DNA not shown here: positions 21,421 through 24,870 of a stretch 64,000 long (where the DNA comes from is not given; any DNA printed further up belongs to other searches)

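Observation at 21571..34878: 13.3-kb uninterrupted gene for a 4,435-aa secreted Ig-repeat mega-protein with no recognisable anchor or enzymatic domain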

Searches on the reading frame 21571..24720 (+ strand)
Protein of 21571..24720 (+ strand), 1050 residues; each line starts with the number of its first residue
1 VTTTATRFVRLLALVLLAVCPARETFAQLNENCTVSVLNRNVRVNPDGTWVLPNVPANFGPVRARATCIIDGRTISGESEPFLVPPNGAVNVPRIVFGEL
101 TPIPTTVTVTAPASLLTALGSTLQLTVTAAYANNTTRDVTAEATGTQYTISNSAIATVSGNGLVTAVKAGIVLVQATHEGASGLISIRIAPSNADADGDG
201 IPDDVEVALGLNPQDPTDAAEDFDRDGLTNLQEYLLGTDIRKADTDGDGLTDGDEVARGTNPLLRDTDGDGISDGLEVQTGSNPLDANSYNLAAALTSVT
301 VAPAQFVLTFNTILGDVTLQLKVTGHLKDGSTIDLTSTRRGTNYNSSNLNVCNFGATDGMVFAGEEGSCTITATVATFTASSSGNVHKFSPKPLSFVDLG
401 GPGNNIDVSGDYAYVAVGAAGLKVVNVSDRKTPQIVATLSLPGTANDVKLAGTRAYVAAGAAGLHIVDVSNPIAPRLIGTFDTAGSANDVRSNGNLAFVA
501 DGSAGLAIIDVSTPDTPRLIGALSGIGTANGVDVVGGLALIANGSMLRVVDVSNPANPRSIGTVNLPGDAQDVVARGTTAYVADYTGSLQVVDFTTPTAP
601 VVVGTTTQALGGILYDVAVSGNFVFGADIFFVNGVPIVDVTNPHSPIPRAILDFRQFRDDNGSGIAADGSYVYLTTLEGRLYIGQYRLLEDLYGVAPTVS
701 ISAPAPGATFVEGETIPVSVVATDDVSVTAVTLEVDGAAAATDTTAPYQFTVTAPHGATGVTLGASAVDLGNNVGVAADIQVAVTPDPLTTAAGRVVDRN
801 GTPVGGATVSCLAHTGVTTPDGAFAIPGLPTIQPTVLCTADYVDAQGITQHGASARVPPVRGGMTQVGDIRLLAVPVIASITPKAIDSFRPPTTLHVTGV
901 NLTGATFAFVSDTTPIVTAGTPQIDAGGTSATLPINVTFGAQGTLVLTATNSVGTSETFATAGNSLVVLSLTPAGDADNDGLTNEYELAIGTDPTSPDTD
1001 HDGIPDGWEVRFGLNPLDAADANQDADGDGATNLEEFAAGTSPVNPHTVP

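Call 17: find_homologous_proteins(query=window:21571-24720:+, max_evalue=0.00001)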
Query window:21571-24720:+ (1050 aa): 3892 proteins with E <= 0.00001 among 8000 candidates; the best 120 are listed.
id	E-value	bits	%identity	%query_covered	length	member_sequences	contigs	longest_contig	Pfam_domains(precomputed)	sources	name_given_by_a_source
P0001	0.0e+0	1286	60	95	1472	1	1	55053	PF07691.18,PF17957.8,PF02368.25,PF08309.18,PF18884.6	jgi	jgi:hypothetical protein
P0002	0.0e+0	1270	61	95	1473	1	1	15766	PF07691.18,PF17957.8,PF13620.13,PF08309.18,PF18884.6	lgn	-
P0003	0.0e+0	1264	59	95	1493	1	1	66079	PF07691.18,PF17957.8,PF02368.25,PF08309.18,PF18884.6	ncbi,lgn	-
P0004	0.0e+0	1257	64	76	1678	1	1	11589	PF07691.18,PF17957.8,PF13385.14,PF02368.25,PF08309.18,PF18884.6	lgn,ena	-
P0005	0.0e+0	1254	67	83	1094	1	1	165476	PF17957.8,PF02368.25,PF08309.18,PF18884.6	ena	-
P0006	0.0e+0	1231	64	82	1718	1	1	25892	PF17957.8,PF15976.12,PF13620.13,PF08309.18,PF18884.6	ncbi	-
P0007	0.0e+0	1224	62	83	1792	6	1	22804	PF17957.8,PF02368.25,PF08309.18,PF18884.6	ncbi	-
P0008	0.0e+0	1203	62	83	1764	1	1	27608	PF17957.8,PF13620.13,PF02368.25,PF08309.18,PF18884.6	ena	-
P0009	0.0e+0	1200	58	96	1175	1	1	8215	PF17957.8,PF02368.25,PF08309.18,PF18884.6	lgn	-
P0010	0.0e+0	1199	63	83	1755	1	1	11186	PF13715.13,PF17957.8,PF13620.13,PF02368.25,PF08309.18,PF18884.6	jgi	jgi:hypothetical protein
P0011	0.0e+0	1198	64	76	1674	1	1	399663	PF07691.18,PF17957.8,PF02368.25,PF08309.18,PF18884.6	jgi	jgi:hypothetical protein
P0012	0.0e+0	1195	60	95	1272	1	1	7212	PF17957.8,PF08309.18,PF18884.6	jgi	jgi:hypothetical protein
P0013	0.0e+0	1172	62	83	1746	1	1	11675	PF17957.8,PF02368.25,PF08309.18,PF18884.6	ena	-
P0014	0.0e+0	1171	60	92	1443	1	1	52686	PF07691.18,PF17957.8,PF08309.18,PF18884.6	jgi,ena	-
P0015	0.0e+0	1162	57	93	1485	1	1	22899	PF17957.8,PF08309.18,PF18884.6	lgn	-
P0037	1.7e-294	998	49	96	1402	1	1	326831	PF17957.8,PF13620.13,PF09826.16,PF02368.25,PF08309.18,PF18884.6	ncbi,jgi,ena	jgi:hypothetical protein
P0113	3.4e-267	908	52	87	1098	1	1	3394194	PF17957.8,PF13385.14,PF13620.13,PF02368.25,PF08309.18,PF18884.6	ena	-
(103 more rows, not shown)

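Call 19: find_encoding_contigs(protein=P0113, flank=10000, max_places=2)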
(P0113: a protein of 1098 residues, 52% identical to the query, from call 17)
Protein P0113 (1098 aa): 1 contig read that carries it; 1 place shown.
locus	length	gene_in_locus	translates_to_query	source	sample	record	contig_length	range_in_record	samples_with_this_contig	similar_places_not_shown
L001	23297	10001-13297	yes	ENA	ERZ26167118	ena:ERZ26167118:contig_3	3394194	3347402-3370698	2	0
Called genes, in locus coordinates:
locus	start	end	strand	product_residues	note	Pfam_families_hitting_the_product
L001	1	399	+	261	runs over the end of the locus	PF09407:AbiEi_1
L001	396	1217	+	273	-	PF08843:AbiEii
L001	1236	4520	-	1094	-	-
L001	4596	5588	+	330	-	PF13737:DDE_Tnp_1_5, PF01609:DDE_Tnp_1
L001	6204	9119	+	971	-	PF00404:Dockerin_1 (weak), PF09136:Glucodextran_B (weak), PF02369:Big_1 (faint), PF09136:Glucodextran_B, PF13620:CarboxypepD_reg (weak), PF13715:CarbopepD_reg_2 (weak)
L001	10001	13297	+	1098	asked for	PF02368:Big_2 (weak), PF18884:TSP3_bac (weak), PF08309:LVIVD, PF17957:Big_7, PF13620:CarboxypepD_reg (weak), PF13385:Laminin_G_3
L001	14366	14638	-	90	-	-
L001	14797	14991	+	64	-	-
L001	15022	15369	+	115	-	PF01443:Viral_helicase1, PF13538:UvrD_C_2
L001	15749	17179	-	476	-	-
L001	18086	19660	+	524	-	PF00078:RVT_1, PF08388:GIIM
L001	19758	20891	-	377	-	PF00665:rve, PF13683:rve_3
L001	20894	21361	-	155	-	PF01527:HTH_Tnp_1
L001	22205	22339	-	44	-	-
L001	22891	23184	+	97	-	-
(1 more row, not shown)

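Call 20: find_encoding_contigs(protein=P0011, flank=10000, max_places=2)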
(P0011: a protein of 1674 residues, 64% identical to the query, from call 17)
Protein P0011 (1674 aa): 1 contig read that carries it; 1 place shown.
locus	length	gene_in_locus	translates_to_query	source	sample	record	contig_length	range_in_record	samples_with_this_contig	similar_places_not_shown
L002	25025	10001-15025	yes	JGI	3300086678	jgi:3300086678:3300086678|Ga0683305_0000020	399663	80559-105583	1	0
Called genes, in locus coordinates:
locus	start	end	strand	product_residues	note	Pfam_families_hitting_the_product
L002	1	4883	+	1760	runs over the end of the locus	PF09136:Glucodextran_B, PF05057:DUF676 (faint), PF13620:CarboxypepD_reg (weak), PF00561:Abhydrolase_1 (weak), PF06028:DUF915 (faint), PF07819:PGAP1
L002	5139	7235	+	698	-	-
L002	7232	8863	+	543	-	PF06537:DHOR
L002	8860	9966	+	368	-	PF13098:Thioredoxin_2 (faint), PF01323:DSBA, PF13192:Thioredoxin_3 (faint), PF13462:Thioredoxin_4, PF13743:Thioredoxin_5 (weak), PF13462:Thioredoxin_4, PF01323:DSBA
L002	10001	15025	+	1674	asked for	PF02368:Big_2 (weak), PF18884:TSP3_bac, PF08309:LVIVD, PF17957:Big_7, PF07691:PA14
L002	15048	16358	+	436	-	-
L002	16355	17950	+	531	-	PF06537:DHOR (weak)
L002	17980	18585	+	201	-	PF07589:PEP_exosort_dom (weak)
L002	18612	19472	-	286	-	PF23023:Anti-Pycsar_Apyc1 (weak), PF00753:Lactamase_B, PF12706:Lactamase_B_2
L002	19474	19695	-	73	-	-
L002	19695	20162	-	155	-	PF08843:AbiEii (weak)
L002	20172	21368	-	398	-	PF13173:AAA_14, PF13635:DUF4143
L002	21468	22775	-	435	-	PF01235:Na_Ala_symp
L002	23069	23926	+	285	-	PF04784:DUF547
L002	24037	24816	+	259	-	PF00106:adh_short, PF08659:KR (weak), PF13561:adh_short_C2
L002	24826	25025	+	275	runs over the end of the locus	PF00561:Abhydrolase_1, PF12697:Abhydrolase_6, PF12146:Hydrolase_4, PF03096:Ndr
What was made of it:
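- On PEP-CTERM / exosortase substrates: A separate small PEP-CTERM protein does occur in the related locus L002 (call 20).
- The partner protein also varies at its C-terminus and has a PGAP1/lipase-like end in L002 (call 20).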

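Call 25: search_protein_families(library=ncbifam, proteins=[window:21571-24720:+], max_evalue=0.01)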
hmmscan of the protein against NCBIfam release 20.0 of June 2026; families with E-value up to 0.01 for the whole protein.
window:21571-24720:+ (1050 aa): 6 families
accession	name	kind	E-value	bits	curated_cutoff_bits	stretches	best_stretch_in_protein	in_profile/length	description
NF047639.1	throspo3_MtsD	equivalog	2.9e-18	65.4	800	3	975-1044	459-528/651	cell-cell cohesion protein MtsD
NF042425.1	Amuc_1099_fam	equivalog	1e-15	58.2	50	1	1001-1050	105-154/321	Amuc_1099 family pilus-like system protein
NF033765.2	gliding_CglD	equivalog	1.2e-14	53.2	400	2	188-296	140-259/1124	adventurous gliding motility lipoprotein CglD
TIGR04312.1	choice_anch_B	subfamily_domain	2.7e-07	30.2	100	1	422-494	261-337/364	choice-of-anchor B family protein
NF041762.1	diheme_GEGP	equivalog_domain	0.0014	17.9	300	0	1022-1046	93-117/359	GEGP motif-containing diheme protein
NF041410.1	XopAW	subfamily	0.0068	16.2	120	0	179-261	57-130/235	XopAW family type III secretion system calcium-binding effector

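Call 26: find_related_loci(query=window:21571-24720:+, collection=genome_contigs, flank=10000)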
Query window:21571-24720:+ (1050 aa) in genome_contigs; peptide patterns used: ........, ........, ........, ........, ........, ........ (x = any residue, [..] = any of these).
291 stretches matched a pattern; 21 encode a relative of the query (tblastn E <= 1e-3); 21 distinct loci.
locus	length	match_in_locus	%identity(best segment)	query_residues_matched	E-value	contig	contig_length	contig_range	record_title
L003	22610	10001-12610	48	7-1043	0e+0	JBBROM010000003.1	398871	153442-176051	MAG: Terriglobales bacterium isolate La1_metabat2.304 LA1C_B2.304_k141_245271L_398871_cov_453.9730, whole genome shotgun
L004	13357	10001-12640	41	10-1048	4e-174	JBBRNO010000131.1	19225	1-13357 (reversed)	MAG: Bryobacterales bacterium isolate La1_metabat2.173 LA1C_B2.173_k141_2970633L_19225_cov_25.1829, whole genome shotgun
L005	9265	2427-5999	47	26-1046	4e-162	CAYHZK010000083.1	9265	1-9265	MAG TPA_asm: uncultured Planctomycetales bacterium isolate ERP119705_co15_651 genome assembly, contig: NODE_8943_length_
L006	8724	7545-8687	51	1-1050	5e-100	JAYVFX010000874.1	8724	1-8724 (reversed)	MAG: Deltaproteobacteria bacterium isolate GL45_Down_concoct_107 GL45_Down_concoct_107_873, whole genome shotgun sequenc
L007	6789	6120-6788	47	9-1048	3e-50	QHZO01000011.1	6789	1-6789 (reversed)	MAG: Acidobacteria bacterium isolate gp13 AA73 14_0903_13_30cm_scaffold_57273_curated, whole genome shotgun sequence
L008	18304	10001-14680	58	191-1046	8e-21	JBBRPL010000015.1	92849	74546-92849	MAG: Chthoniobacterales bacterium isolate La1_metabat2.436 LA1C_B2.436_k141_609192L_92849_cov_12.9978, whole genome shot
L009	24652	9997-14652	57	176-1048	1e-17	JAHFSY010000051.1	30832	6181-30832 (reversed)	MAG: Verrucomicrobia bacterium isolate nzgw608 NODE_814_length_30833_cov_4.506056, whole genome shotgun sequence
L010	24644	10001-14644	52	186-1050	2e-14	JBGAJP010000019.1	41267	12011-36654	MAG: Pontiellaceae bacterium isolate MAG_AAO_H125.17 AAOH125-17_opera_contig_2267, whole genome shotgun sequence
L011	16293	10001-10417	56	194-1050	3e-14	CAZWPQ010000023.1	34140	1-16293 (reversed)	MAG TPA_asm: uncultured Nitrososphaerota archaeon isolate SRP141552_co1_149 genome assembly, contig: NODE_450_length_341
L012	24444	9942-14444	42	189-1040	1e-10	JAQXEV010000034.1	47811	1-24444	MAG: Candidatus Thalassarchaeaceae archaeon isolate cluster2-bin.113 k141_3824804, whole genome shotgun sequence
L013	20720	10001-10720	37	244-1009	4e-10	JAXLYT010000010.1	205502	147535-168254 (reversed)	MAG: Byssovorax sp. isolate STL-MYX20 C2.183.fa-10, whole genome shotgun sequence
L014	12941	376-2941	32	195-658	4e-27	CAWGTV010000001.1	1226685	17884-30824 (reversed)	MAG: uncultured delta proteobacterium isolate MFD09779.bin.1.259 genome assembly, contig: contig_12750, whole genome sho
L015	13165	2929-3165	49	163-1045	7e-8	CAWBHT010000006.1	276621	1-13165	MAG: uncultured Acidobacteriota bacterium isolate MFD08416.bin.2.15 genome assembly, contig: contig_23693, whole genome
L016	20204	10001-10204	41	976-1048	4e-7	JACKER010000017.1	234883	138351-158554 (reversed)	MAG: Alphaproteobacteria bacterium isolate HK-STAS-MYXO-39 HK-STAS-MYXO-39_17, whole genome shotgun sequence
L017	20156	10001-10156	51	195-1046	5e-7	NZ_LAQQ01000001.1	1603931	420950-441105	Paenibacillus dauci strain H9 Scaffold1_1, whole genome shotgun sequence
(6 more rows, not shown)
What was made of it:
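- Tried and rejected: The other hits were TSP3 repeats alone (call 26).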

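Call 27: find_encoding_contigs(protein=P0001, flank=10000, max_places=1)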
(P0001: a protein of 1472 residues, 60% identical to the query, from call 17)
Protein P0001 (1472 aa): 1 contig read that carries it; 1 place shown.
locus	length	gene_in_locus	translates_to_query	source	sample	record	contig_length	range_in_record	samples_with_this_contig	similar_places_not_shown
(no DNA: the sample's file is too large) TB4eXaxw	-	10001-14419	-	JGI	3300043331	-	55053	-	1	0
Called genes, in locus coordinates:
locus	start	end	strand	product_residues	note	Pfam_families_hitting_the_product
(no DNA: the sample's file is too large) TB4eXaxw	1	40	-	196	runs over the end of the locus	PF07638:Sigma70_ECF (weak), PF04542:Sigma70_r2, PF08281:Sigma70_r4_2 (weak)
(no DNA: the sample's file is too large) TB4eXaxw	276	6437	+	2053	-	PF02369:Big_1 (faint), PF12245:Big_3_2 (faint), PF19077:Big_13 (faint), PF09136:Glucodextran_B (weak)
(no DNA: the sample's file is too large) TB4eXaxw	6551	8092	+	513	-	PF06537:DHOR (weak)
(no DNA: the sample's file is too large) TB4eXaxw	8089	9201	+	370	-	PF13098:Thioredoxin_2 (faint), PF13462:Thioredoxin_4, PF01323:DSBA, PF13743:Thioredoxin_5 (weak), PF13462:Thioredoxin_4, PF01323:DSBA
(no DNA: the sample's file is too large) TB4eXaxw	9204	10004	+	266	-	-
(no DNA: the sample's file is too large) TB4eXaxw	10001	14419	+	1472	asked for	PF02368:Big_2 (weak), PF18884:TSP3_bac, PF08309:LVIVD, PF17957:Big_7, PF07691:PA14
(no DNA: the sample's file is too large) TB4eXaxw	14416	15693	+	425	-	-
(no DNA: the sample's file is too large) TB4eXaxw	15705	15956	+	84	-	?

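Call 28: find_encoding_contigs(protein=P0005, flank=10000, max_places=1)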
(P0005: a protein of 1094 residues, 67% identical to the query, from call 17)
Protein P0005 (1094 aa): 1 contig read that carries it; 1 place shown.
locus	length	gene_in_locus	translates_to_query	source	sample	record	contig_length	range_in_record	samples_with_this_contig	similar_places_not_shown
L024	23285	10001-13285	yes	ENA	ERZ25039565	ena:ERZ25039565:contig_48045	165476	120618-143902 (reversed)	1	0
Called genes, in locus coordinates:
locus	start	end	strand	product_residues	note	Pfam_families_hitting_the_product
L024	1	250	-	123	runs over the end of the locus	PF01638:HxlR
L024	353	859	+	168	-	PF07681:DoxX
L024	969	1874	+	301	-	PF02678:Pirin, PF05726:Pirin_C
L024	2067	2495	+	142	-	-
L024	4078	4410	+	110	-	PF09136:Glucodextran_B (weak)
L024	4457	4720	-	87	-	-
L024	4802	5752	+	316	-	-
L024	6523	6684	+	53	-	-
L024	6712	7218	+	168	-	-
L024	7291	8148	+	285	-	-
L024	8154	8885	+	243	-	PF06537:DHOR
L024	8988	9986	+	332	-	PF01323:DSBA, PF13462:Thioredoxin_4, PF13743:Thioredoxin_5 (faint), PF13462:Thioredoxin_4, PF01323:DSBA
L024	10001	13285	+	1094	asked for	PF02368:Big_2 (weak), PF18884:TSP3_bac (weak), PF08309:LVIVD, PF17957:Big_7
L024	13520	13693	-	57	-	-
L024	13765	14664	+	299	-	PF13205:Big_5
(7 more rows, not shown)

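Call 29: find_encoding_contigs(protein=P0037, flank=10000, max_places=1)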
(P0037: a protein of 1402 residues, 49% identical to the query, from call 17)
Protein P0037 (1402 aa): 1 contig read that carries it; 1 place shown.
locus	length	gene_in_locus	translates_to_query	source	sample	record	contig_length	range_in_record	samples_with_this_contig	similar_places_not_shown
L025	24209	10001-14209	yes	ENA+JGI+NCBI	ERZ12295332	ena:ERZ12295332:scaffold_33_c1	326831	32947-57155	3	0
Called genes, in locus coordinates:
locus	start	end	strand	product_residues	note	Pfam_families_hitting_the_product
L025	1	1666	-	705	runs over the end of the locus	PF00486:Trans_reg_C, PF00400:WD40 (faint), PF00930:DPPIV_N (faint), PF12894:ANAPC4_WD40 (faint), PF25174:Beta-prop_THOC3 (weak), PF26549:Tricorn_N (weak), PF26550:Tricorn_2nd (weak), PF26549:Tricorn_N, +4 more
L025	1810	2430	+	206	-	-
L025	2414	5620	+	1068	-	PF26198:Ig_SMCHD1_6th (faint), PF09136:Glucodextran_B, PF13620:CarboxypepD_reg (weak)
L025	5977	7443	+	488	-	PF06537:DHOR (weak)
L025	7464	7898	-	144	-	PF01850:PIN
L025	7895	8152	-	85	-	-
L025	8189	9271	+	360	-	PF13098:Thioredoxin_2 (faint), PF13462:Thioredoxin_4, PF01323:DSBA, PF13743:Thioredoxin_5 (weak), PF13462:Thioredoxin_4, PF01323:DSBA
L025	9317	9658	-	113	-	PF01934:HepT-like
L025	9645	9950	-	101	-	PF01909:NTP_transf_2, PF18765:Polbeta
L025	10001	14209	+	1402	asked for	PF02368:Big_2 (weak), PF18884:TSP3_bac, PF09826:Beta_propel (faint), PF08309:LVIVD, PF17957:Big_7, PF13620:CarboxypepD_reg (weak), PF18884:TSP3_bac (weak)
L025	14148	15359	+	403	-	-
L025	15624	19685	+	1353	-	PF02368:Big_2 (weak), PF18884:TSP3_bac, PF08309:LVIVD, PF09826:Beta_propel (faint), PF08309:LVIVD, PF17957:Big_7, PF13620:CarboxypepD_reg, PF18884:TSP3_bac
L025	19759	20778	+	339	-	-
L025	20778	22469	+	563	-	PF00775:Dioxygenase_C (faint), PF10670:DUF4198 (faint), PF13620:CarboxypepD_reg, PF13715:CarbopepD_reg_2 (faint), PF17802:SpaA (faint), PF14686:fn3_3 (faint), PF17210:SdrD_B (faint), PF13620:CarboxypepD_reg, +1 more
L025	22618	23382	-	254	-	-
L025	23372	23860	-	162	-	PF08299:Bac_DnaA_C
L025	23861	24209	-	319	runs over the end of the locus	PF10134:RPA, PF04796:RepA_C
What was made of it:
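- Closest known: Polymorphic proteins with a constant N-terminus and variable C-terminus. Same: The organisational logic is the same: a conserved N-terminal region, swappable C-terminal regions, and tandem paralogues in some loci (L025, call 29).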
